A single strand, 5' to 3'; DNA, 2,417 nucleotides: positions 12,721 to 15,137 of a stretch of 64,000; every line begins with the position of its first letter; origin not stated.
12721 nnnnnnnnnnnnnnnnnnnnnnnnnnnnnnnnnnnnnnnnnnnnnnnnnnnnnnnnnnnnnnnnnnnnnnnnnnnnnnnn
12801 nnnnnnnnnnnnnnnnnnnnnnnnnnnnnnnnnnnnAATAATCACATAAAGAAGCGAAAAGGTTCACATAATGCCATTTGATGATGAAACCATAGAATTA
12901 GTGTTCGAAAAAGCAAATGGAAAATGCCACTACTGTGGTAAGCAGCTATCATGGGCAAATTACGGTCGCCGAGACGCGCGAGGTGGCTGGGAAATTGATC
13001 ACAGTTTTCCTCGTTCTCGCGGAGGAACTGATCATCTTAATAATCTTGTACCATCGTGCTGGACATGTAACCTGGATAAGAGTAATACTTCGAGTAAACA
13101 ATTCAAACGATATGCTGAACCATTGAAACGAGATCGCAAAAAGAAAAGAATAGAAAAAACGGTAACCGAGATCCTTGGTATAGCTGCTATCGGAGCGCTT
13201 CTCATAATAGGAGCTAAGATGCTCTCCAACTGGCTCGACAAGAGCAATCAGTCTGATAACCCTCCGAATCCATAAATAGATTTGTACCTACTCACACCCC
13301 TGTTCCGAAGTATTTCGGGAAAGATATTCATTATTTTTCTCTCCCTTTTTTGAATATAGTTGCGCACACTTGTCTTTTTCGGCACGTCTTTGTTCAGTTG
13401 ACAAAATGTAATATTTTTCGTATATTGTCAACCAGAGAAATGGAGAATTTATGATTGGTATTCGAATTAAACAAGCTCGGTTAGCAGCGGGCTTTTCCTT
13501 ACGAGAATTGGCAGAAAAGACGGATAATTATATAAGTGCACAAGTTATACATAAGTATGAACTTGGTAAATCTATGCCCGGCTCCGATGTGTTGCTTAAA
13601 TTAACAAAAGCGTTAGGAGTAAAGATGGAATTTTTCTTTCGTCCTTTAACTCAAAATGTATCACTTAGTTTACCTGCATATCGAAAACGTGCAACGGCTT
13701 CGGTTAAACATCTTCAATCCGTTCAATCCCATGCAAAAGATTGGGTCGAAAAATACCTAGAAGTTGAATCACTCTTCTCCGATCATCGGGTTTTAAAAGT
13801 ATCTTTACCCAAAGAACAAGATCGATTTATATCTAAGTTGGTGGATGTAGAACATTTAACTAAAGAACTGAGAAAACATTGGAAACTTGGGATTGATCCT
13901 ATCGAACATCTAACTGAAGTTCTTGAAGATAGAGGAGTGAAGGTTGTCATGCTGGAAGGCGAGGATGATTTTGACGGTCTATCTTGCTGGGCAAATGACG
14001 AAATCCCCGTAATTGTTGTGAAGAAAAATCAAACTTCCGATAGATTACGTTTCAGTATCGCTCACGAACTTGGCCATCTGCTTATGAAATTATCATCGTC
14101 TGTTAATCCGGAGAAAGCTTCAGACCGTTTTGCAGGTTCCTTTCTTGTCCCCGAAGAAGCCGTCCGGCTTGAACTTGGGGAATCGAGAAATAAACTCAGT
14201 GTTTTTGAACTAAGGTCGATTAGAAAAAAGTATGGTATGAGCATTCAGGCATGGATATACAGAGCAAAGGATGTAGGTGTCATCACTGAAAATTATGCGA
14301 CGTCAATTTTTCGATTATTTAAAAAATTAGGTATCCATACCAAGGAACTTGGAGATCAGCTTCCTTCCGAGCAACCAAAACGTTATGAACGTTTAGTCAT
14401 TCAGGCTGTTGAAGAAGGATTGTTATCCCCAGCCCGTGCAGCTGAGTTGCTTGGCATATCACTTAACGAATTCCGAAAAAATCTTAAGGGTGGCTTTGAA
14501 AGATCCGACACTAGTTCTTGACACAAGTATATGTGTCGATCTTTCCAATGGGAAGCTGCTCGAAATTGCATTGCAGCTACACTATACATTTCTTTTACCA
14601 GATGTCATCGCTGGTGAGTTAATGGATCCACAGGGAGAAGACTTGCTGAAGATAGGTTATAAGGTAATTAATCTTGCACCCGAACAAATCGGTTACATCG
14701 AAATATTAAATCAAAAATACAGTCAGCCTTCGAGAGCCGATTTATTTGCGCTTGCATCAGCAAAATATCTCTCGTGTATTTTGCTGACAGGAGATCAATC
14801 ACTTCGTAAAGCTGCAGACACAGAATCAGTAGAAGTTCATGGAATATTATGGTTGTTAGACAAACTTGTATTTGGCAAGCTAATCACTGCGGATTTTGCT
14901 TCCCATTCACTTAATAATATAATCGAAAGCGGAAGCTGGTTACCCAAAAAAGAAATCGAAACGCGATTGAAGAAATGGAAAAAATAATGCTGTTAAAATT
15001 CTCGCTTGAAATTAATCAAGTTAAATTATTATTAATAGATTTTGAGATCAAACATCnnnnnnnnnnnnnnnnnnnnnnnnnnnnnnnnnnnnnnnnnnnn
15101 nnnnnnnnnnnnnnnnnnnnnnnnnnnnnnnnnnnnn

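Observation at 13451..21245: Candidate novel defence operon: XRE-ImmA regulator, PIN protein and a 2067-aa HNH-TPR-PIN-like giant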

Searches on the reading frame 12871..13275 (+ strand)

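Call 61: search_protein_families(library=pfam, proteins=[window:12871-13275:+], max_evalue=0.001)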
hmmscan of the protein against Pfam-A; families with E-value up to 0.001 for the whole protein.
window:12871-13275:+ (134 aa): 3 families
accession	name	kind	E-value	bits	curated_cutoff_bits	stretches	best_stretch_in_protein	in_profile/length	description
PF01844.29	HNH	-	8.4e-11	42.3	21.4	1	19-72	1-46/47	HNH endonuclease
PF13395.12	HNH_4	-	2.4e-07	31.1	22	1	19-73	1-51/54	HNH endonuclease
PF14279.12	HNH_5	-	3.9e-07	30.3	27.5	1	40-80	13-53/56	HNH endonuclease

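Call 84: search_protein_families(library=padloc, proteins=[window:12871-13275:+], max_evalue=0.001)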
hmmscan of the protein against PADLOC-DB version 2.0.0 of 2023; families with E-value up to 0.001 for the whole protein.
window:12871-13275:+ (134 aa): 21 families
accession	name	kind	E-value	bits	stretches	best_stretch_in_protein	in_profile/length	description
PDLC00337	PtuB1|PtuB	-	3.5e-07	28.3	1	9-90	49-123/216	Unknown function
PDLC01256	Cas9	-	6.4e-07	26.6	1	11-75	506-564/711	"CAS-II-A,CAS-II-B,CAS-II-C; effector__SPE"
PDLC04740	PDC-M62B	-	3.6e-06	24.6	1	18-108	181-273/387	-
PDLC00973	Cas9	-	4.2e-06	23.6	1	12-74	600-659/830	CRISPR subtype II RNA-guided endonuclease Cas9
PDLC04743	PDC-M62B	-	6.9e-06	23.9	1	19-89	125-196/328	-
PDLC01460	Cas9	-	8.8e-06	22.2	1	11-77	494-554/901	"CAS-II-A,CAS-II-B,CAS-II-C; effector__SPE"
PDLC00345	PtuB1|PtuB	-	1.5e-05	22.7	1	14-80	49-111/223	Unknown function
PDLC00342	PtuB1|PtuB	-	1.8e-05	22.2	1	10-86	41-111/247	Unknown function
PDLC04251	PDC-M01B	-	3.8e-05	21.2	1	13-77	95-149/279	-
PDLC04259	PDC-M01B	-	4.2e-05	21.6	1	14-81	92-149/277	-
PDLC04742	PDC-M62B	-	9.2e-05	20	1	19-89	126-198/337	-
PDLC00325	PtuB1|PtuB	-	0.00012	19.8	1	14-76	49-107/213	Unknown function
PDLC00975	Cas9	-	0.00017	18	1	11-73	591-650/1120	Cas9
PDLC03656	mREase_IV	-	0.00018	19.3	1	11-79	199-262/277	Type IV methyl-directed restriction enzyme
PDLC04248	PDC-M01B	-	0.00041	18.3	0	41-78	47-86/216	-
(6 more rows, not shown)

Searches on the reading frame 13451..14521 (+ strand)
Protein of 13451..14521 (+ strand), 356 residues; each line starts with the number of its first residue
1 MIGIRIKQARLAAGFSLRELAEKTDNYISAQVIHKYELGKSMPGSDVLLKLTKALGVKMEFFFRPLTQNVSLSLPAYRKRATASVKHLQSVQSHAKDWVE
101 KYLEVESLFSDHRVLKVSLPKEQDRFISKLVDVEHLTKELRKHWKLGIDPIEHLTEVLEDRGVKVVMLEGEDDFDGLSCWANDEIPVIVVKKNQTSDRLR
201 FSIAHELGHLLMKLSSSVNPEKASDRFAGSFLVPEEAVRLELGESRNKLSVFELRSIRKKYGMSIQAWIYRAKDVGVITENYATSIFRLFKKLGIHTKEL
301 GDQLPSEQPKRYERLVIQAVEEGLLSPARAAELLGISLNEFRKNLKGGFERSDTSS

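Call 5: search_protein_families(library=pfam, proteins=[window:13451-14521:+], max_evalue=1)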
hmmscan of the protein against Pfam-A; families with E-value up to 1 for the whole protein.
window:13451-14521:+ (356 aa): 11 families
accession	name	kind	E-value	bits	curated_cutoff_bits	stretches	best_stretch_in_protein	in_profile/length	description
PF01381.28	HTH_3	-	2.6e-14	53.4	23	1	6-62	1-55/55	Helix-turn-helix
PF06114.19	Peptidase_M78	-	1.5e-13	51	22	1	159-272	2-122/123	IrrE N-terminal-like domain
PF12844.13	HTH_19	-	5.8e-10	39.4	30.2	1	3-57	1-53/64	Helix-turn-helix domain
PF13560.12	HTH_31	-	2e-08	34.8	27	1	3-57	3-56/64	Helix-turn-helix domain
PF03683.19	UPF0175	-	0.0002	21.4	27.9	1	312-346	19-55/75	Uncharacterised protein family (UPF0175)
PF19527.4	DUF6055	-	0.016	14.7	27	1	129-212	58-141/417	Family of unknown function (DUF6055)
PF13384.12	HTH_23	-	0.017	15.4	24.6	1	313-339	6-32/50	Homeodomain-like domain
PF13413.12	HTH_25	-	0.12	12.6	24.6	1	6-34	2-28/62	Helix-turn-helix domain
PF06627.17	DUF1153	-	0.13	12.9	23.5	1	314-342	36-64/87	Protein of unknown function (DUF1153)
PF13443.12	HTH_26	-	0.14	12.8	22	0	6-59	2-54/63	Cro/C1-type HTH DNA-binding domain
PF13551.12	HTH_29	-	0.15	12.6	28.1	1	315-345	3-33/64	Winged helix-turn helix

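Call 6: search_protein_families(library=padloc, proteins=[window:13451-14521:+], max_evalue=1)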
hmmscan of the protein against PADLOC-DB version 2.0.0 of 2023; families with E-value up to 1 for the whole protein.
window:13451-14521:+ (356 aa): 18 families
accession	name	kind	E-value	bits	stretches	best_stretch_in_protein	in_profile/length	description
PDLC03947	RmrA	-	1.7e-53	179.9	1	2-320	12-336/383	-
PDLC03949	RmrA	-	5.4e-50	168.3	1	5-343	6-331/363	-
PDLC03954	RmrA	-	4.2e-48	162.2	1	3-345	12-361/380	-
PDLC03951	RmrA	-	3.8e-47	159.1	1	5-340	12-351/400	-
PDLC03952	RmrA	-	3.9e-45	152.4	1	2-342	23-372/395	-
PDLC03944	RmrA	-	1.5e-44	150.6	1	3-327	8-336/384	-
PDLC03948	RmrA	-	1e-41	141.1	1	5-332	12-347/397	-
PDLC03953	RmrA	-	1.9e-39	133.9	1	3-324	7-331/373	-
PDLC03945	RmrA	-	8e-39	131.9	1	2-337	3-356/394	-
PDLC03943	RmrA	-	9.4e-38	128.2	1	3-337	4-335/370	-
PDLC03956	RmrA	-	1.5e-36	124.4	1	3-326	10-338/399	-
PDLC03955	RmrA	-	2.5e-35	120.4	1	6-315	25-328/371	-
PDLC03946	RmrA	-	1.6e-32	110.7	1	5-299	6-291/357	-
PDLC03950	RmrA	-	1.6e-26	91.2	1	5-338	6-340/369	-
PDLC04141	capP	-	8.9e-17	59.4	1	138-275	10-153/242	capP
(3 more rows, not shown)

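Call 7: search_protein_families(library=ncbifam, proteins=[window:13451-14521:+], max_evalue=1)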
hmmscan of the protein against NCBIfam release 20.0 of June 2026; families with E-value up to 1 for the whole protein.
window:13451-14521:+ (356 aa): 11 families
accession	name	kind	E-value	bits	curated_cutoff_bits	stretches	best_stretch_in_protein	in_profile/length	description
NF052239.1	antitox_spr1629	equivalog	3.8e-37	128.3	335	1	2-336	3-355/377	spr1629 family repressor/antitoxin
TIGR00270.2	TIGR00270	equivalog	5.1e-08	32.9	110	1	5-59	79-131/159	multiprotein bridging factor aMBF1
NF041951.1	phage_RstR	subfamily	6.2e-07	29.7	80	1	3-62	4-61/108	RstR family transcriptional repressor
NF003162.0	PRK04140.1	equivalog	8.6e-06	25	263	1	5-59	130-182/317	transcriptional regulator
NF047948.1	male_kill_WMK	equivalog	0.00012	21.7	300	1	2-65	163-223/300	WO male-killing family protein Wmk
TIGR03070.1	couple_hipB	subfamily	0.00014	21.7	71.65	1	1-59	2-58/58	type II toxin-antitoxin system Y4mF family antitoxin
NF050110.1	TransRegBldD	equivalog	0.013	15.3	250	0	2-63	9-70/162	transcriptional regulator BldD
NF006015.0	PRK08154.1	subfamily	0.023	13.9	204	1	2-67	31-94/314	anaerobic benzoate catabolism transcriptional regulator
TIGR03830.1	CxxCG_CxxCG_HTH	subfamily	0.037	13.8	61.8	0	4-45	68-107/127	type II TA system antitoxin MqsA family protein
NF038139.1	Reg_Aceta_RamB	equivalog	0.057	12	700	1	2-64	3-63/465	acetate metabolism transcriptional regulator RamB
NF051866.1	CtrAInhibSciP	equivalog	0.15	12.2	100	1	314-342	39-67/90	CtrA inhibitor SciP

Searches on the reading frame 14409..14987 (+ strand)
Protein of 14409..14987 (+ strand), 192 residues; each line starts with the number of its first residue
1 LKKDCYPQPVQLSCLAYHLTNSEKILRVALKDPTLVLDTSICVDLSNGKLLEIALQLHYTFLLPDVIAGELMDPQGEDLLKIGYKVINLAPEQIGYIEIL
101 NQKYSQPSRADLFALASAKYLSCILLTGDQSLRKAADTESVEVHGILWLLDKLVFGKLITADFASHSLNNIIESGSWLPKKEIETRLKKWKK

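Call 5: search_protein_families(library=pfam, proteins=[window:14409-14987:+], max_evalue=1)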
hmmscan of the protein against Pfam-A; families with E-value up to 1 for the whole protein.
window:14409-14987:+ (192 aa): 2 families
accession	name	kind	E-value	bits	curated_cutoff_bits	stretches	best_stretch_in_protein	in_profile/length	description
PF11848.13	DUF3368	-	7.4e-05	23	27.3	1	143-190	1-46/46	Domain of unknown function (DUF3368)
PF01850.27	PIN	-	0.01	16.9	23.6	1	107-136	89-118/120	PIN domain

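Call 6: search_protein_families(library=padloc, proteins=[window:14409-14987:+], max_evalue=1)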
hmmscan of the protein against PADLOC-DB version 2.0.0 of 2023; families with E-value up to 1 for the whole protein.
window:14409-14987:+ (192 aa): 2 families
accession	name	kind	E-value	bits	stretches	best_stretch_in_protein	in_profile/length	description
PDLC05071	PDC-S70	-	0.00076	17.6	1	35-189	3-156/161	-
PDLC05073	PDC-S70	-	0.033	12.1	1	35-152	3-122/162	-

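Call 7: search_protein_families(library=ncbifam, proteins=[window:14409-14987:+], max_evalue=1)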
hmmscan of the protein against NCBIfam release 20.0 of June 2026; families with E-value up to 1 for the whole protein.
window:14409-14987:+ (192 aa): 1 family
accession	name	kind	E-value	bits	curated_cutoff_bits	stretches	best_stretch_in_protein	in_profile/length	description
NF009147.0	PRK12496.1-4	equivalog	0.02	14.4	311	1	85-191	54-167/170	hypothetical protein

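Call 56: find_homologous_proteins(query=window:14490-14984:+, max_evalue=0.001)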
Query window:14490-14984:+ (165 aa): 32 proteins with E <= 0.001 among 109 candidates.
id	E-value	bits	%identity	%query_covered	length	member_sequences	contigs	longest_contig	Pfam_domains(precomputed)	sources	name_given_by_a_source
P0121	1.4e-100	352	99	99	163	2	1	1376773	PF11848.14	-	-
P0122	6.4e-46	174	54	96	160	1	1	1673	PF11848.14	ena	-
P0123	2.1e-45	172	55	95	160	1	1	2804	PF01850.28,PF11848.14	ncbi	ncbi:MAG: DUF3368 domain-containing protein [Smithella sp.]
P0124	7.8e-45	171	54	96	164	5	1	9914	PF01850.28,PF11848.14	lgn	-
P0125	1.1e-44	170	52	96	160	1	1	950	PF11848.14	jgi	jgi:predicted nucleic acid-binding protein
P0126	9.5e-44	167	53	96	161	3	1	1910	PF01850.28,PF11848.14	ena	-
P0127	7.8e-43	164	53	96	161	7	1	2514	PF11848.14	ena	-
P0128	9.7e-43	164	53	97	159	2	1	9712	PF11848.14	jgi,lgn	jgi:predicted nucleic acid-binding protein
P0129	1.7e-42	163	50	96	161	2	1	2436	PF01850.28,PF11848.14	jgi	jgi:predicted nucleic acid-binding protein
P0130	2.7e-42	162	52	96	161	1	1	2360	PF01850.28,PF11848.14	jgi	jgi:predicted nucleic acid-binding protein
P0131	5.3e-42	161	53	95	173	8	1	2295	PF11848.14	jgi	jgi:predicted nucleic acid-binding protein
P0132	9.3e-42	161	51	96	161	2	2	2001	PF01850.28,PF11848.14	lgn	-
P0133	1.8e-41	160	51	96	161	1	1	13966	PF11848.14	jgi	jgi:predicted nucleic acid-binding protein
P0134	1.8e-41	160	52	96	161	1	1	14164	PF11848.14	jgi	jgi:predicted nucleic acid-binding protein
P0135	2.4e-41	159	51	96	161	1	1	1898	PF01850.28,PF11848.14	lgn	-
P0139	8.3e-41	158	50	96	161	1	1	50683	PF01850.28,PF11848.14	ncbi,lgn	-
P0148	4.5e-18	84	37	96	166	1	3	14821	PF11848.14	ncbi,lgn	ncbi:MAG: hypothetical protein ACQES8_04560 [Thermodesulfobacteriota bacterium]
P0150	4.4e-16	77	32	78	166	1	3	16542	PF11848.14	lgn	-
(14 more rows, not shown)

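Call 57: find_encoding_contigs(protein=P0139, flank=5000, max_places=1)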
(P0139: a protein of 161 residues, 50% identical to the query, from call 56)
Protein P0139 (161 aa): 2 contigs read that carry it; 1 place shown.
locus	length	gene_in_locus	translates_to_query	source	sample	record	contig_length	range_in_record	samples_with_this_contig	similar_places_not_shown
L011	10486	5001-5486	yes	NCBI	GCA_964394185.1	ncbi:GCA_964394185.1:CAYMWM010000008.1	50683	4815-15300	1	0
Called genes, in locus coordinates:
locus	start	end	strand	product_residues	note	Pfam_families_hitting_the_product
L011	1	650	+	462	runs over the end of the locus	PF01420:Methylase_S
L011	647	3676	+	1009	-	PF04313:HSDR_N, PF00270:DEAD, PF04851:ResIII, PF18766:SWI2_SNF2, PF22679:T1R_D3-like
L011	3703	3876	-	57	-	-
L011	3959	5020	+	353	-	PF01381:HTH_3, PF12844:HTH_19 (faint), PF13560:HTH_31, PF06114:Peptidase_M78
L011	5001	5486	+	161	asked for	PF01850:PIN (faint), PF11848:DUF3368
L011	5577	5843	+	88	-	-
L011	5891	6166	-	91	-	-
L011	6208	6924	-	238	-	PF01026:TatD_DNase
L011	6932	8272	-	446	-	PF06508:QueC (faint)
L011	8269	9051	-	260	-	PF28083:QatB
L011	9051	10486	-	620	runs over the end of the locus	PF07693:KAP_NTPase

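Call 58: find_encoding_contigs(protein=P0134, flank=5000, max_places=1)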
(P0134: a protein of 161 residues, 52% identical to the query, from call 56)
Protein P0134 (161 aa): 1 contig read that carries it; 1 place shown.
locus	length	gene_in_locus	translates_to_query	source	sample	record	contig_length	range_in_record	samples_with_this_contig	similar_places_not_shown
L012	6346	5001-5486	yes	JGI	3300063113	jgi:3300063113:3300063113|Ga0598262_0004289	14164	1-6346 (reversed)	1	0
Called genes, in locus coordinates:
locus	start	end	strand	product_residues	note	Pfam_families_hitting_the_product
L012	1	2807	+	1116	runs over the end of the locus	PF02384:N6_Mtase (faint), PF20473:MmeI_Mtase, PF07669:Eco57I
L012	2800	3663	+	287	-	PF02498:Bro-N (weak)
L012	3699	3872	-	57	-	-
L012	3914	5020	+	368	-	PF01381:HTH_3, PF13560:HTH_31 (weak), PF06114:Peptidase_M78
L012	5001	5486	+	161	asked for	PF11848:DUF3368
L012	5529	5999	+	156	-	-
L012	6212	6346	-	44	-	?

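Call 59: find_encoding_contigs(protein=P0148, flank=5000, max_places=1)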
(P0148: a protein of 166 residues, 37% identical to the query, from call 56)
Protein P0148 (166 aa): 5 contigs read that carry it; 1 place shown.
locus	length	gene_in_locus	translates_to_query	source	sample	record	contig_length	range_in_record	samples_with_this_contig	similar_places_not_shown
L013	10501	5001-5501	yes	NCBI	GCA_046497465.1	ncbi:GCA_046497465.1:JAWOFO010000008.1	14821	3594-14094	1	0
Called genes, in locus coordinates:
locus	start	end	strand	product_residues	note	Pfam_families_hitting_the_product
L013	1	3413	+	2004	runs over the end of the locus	PF13195:DUF4011, PF13245:AAA_19 (faint), PF13086:AAA_11 (weak), PF13086:AAA_11, PF13087:AAA_12, PF18741:MTES_1575, PF01272:GreA_GreB, PF14267:DUF4357, +1 more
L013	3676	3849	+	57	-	-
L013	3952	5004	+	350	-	PF01381:HTH_3, PF12844:HTH_19, PF13560:HTH_31, PF06114:Peptidase_M78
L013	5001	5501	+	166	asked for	PF11848:DUF3368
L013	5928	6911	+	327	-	PF12802:MarR_2 (weak)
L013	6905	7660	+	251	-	-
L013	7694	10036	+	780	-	PF08665:PglZ (faint)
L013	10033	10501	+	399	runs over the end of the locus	PF20442:BrxL_N, PF13337:BrxL_ATPase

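Call 92: find_encoding_contigs(protein=P0150, flank=8000, max_places=2)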
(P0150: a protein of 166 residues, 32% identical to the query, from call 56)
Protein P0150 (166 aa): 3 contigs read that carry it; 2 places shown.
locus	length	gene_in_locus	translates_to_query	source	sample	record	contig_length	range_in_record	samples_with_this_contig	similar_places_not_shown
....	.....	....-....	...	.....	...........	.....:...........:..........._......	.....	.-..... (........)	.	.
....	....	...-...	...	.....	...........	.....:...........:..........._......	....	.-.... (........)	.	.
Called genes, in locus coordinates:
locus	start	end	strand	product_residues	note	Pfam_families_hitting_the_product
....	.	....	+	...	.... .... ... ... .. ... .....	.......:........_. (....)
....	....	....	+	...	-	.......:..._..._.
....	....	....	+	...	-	-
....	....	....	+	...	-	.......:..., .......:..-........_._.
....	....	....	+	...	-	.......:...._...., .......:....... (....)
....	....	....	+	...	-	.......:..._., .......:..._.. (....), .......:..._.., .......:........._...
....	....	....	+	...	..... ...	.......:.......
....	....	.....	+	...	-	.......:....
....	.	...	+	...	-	?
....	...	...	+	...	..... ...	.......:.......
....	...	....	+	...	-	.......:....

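Call 93: find_encoding_contigs(protein=P0133, flank=8000, max_places=2)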
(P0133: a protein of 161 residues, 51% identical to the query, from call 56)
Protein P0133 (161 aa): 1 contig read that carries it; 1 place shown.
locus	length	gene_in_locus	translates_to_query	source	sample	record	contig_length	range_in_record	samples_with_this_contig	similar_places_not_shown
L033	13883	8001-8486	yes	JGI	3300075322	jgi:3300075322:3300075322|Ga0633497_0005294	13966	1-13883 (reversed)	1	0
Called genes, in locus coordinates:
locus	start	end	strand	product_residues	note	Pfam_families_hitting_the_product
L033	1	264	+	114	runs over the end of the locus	?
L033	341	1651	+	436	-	PF13482:RNase_H_2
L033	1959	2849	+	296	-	PF04733:Coatomer_E (faint), PF07719:TPR_2 (faint), PF12895:ANAPC3 (faint), PF14559:TPR_19, PF13431:TPR_17 (weak), PF00515:TPR_1 (weak), PF13181:TPR_8 (weak), PF13424:TPR_12, +12 more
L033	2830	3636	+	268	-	-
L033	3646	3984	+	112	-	PF08761:dUTPase_2 (weak), PF12643:MazG-like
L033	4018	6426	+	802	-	PF04851:ResIII (faint), PF09848:SLFN-g3_helicase, PF13401:AAA_22 (weak), PF00717:Peptidase_S24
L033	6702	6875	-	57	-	-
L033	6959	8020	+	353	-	PF01381:HTH_3, PF12844:HTH_19 (faint), PF13560:HTH_31 (weak), PF06114:Peptidase_M78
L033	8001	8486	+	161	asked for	PF11848:DUF3368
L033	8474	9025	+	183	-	PF14196:ATC_hydrolase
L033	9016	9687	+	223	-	PF00160:Pro_isomerase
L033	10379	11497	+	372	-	PF02661:Fic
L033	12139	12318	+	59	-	-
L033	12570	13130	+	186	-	-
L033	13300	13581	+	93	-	-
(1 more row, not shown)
